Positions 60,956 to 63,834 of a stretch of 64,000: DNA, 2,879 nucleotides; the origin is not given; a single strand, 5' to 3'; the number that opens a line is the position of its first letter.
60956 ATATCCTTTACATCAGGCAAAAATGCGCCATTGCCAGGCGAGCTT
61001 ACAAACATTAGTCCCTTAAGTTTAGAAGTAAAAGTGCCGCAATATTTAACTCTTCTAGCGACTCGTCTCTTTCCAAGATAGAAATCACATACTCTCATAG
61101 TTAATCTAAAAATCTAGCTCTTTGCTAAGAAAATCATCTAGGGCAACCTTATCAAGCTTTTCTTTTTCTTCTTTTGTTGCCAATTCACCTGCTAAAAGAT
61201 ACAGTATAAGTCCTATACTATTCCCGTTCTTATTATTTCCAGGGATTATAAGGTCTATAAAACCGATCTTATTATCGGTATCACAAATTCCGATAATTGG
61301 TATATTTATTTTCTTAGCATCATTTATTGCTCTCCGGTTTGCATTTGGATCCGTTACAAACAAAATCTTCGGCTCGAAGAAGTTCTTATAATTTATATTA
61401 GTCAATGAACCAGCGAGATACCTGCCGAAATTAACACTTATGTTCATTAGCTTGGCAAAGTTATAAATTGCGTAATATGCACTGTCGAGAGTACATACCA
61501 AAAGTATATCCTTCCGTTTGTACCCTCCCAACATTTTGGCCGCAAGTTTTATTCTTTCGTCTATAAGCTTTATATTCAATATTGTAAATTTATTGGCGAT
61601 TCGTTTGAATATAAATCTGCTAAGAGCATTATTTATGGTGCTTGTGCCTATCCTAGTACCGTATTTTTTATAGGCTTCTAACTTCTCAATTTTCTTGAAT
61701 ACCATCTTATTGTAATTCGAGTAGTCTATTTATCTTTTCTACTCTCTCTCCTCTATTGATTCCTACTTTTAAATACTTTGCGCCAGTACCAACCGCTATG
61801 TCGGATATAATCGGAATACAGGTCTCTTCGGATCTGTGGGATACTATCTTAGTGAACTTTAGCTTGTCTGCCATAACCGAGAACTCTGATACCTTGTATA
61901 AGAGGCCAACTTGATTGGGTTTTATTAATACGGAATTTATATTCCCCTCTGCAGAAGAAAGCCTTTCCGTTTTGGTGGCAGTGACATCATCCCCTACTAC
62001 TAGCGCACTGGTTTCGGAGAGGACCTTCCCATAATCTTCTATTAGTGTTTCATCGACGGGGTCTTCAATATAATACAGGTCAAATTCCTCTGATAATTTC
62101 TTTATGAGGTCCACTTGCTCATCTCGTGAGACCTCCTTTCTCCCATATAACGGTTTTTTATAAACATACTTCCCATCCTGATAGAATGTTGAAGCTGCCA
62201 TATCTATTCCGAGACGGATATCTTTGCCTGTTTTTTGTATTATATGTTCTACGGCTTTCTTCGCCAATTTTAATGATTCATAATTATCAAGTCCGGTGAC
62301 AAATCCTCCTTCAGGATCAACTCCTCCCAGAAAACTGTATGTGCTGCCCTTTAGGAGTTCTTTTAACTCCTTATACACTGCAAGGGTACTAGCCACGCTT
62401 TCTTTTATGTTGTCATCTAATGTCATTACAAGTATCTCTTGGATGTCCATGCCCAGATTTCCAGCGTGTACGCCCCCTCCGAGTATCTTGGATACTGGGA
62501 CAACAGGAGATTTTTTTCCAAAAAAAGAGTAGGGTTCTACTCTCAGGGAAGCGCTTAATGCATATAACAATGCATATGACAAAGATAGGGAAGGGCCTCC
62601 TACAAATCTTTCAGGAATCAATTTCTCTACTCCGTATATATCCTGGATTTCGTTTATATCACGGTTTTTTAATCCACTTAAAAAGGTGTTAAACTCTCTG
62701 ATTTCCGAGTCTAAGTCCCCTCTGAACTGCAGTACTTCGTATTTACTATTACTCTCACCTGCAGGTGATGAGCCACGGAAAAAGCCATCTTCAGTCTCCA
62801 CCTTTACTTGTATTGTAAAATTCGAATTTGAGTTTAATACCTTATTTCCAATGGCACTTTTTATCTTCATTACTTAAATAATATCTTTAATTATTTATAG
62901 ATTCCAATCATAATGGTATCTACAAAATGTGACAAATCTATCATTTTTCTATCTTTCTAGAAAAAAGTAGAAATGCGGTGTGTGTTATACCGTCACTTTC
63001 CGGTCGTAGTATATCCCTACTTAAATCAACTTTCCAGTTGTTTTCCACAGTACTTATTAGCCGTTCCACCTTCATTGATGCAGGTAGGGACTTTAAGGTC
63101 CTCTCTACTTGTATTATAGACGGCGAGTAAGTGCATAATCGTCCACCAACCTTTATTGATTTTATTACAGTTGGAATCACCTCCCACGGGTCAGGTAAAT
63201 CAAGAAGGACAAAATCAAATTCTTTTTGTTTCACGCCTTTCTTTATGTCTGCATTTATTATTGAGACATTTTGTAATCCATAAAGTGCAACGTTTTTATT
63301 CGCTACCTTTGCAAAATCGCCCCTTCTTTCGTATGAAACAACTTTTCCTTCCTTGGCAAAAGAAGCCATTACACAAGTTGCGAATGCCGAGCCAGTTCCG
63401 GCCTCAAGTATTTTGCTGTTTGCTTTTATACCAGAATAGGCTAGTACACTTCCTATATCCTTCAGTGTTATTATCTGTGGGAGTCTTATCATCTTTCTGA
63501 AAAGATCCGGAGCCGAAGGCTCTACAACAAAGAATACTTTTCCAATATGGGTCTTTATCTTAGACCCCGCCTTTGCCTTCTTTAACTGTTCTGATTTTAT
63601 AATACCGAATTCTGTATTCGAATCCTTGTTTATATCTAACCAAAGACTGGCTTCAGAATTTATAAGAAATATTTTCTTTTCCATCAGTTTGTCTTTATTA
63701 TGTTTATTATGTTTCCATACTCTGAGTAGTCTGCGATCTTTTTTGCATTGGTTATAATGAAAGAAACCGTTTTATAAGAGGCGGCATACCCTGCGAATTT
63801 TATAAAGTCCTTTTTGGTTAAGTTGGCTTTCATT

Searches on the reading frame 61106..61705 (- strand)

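Call 87: search_protein_families(library=pfam, proteins=[window:61106-61705:-], max_evalue=0.001)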
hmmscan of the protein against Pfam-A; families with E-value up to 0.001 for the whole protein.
window:61106-61705:- (199 aa): 1 family
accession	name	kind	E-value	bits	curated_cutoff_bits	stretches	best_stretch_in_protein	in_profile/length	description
PF00318.25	Ribosomal_S2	-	4.2e-22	78.9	26.1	2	111-172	149-210/216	Ribosomal protein S2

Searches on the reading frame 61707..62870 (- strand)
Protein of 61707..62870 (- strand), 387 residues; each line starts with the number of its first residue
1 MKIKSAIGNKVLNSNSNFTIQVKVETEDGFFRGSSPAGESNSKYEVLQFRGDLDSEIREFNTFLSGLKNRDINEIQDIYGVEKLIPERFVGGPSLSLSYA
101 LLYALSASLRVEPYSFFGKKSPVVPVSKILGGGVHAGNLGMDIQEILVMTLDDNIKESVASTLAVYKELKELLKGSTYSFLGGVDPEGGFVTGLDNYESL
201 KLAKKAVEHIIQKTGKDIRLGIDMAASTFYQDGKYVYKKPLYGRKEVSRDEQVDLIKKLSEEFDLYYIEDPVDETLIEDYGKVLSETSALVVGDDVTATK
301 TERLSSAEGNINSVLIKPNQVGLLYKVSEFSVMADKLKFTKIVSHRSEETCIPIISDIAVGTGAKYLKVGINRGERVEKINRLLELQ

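Call 87: search_protein_families(library=pfam, proteins=[window:61707-62870:-], max_evalue=0.001)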
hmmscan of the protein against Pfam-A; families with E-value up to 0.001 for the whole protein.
window:61707-62870:- (387 aa): 3 families
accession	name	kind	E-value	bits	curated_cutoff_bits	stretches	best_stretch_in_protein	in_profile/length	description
PF00113.28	Enolase_C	-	4e-44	151.5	21.5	1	124-385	6-276/296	Enolase, C-terminal TIM barrel domain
PF03952.21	Enolase_N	-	1.5e-06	28.8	35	1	3-51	1-50/131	Enolase, N-terminal domain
PF13378.12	MR_MLE_C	-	0.00022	21.4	29.4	1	205-336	32-145/219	Enolase C-terminal domain-like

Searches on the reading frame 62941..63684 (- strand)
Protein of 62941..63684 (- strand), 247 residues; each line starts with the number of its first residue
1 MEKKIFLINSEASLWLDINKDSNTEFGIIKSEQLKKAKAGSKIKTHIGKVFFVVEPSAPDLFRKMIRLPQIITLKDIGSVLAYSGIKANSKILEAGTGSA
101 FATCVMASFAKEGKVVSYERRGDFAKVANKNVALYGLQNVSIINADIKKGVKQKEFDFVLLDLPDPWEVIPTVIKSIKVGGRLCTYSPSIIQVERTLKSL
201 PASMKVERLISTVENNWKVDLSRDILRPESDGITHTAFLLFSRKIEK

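Call 87: search_protein_families(library=pfam, proteins=[window:62941-63684:-], max_evalue=0.001)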
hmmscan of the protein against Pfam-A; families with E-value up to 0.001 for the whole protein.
window:62941-63684:- (247 aa): 7 families
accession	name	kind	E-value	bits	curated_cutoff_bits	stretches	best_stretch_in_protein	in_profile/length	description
PF08704.16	GCD14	-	3.6e-21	76.4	26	1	59-203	10-162/247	tRNA methyltransferase complex GCD14 subunit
PF01135.25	PCMT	-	3.1e-11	43.9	20.3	1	79-184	64-170/210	Protein-L-isoaspartate(D-aspartate) O-methyltransferase (PCMT)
PF13847.12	Methyltransf_31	-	1.3e-10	41.6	27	1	86-205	1-123/145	Methyltransferase domain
PF00398.26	RrnaAD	-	9.2e-06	25.4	24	1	80-149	22-87/263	Ribosomal RNA adenine dimethylase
PF02390.23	Methyltransf_4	-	0.00019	21.4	24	1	90-167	3-84/173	Putative methyltransferase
PF05175.20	MTS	-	0.00027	21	23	1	76-161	17-104/170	Methyltransferase small domain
PF01189.24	Methyltr_RsmB-F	-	0.00068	19.8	27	0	90-164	10-88/199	16S rRNA methyltransferase RsmB/F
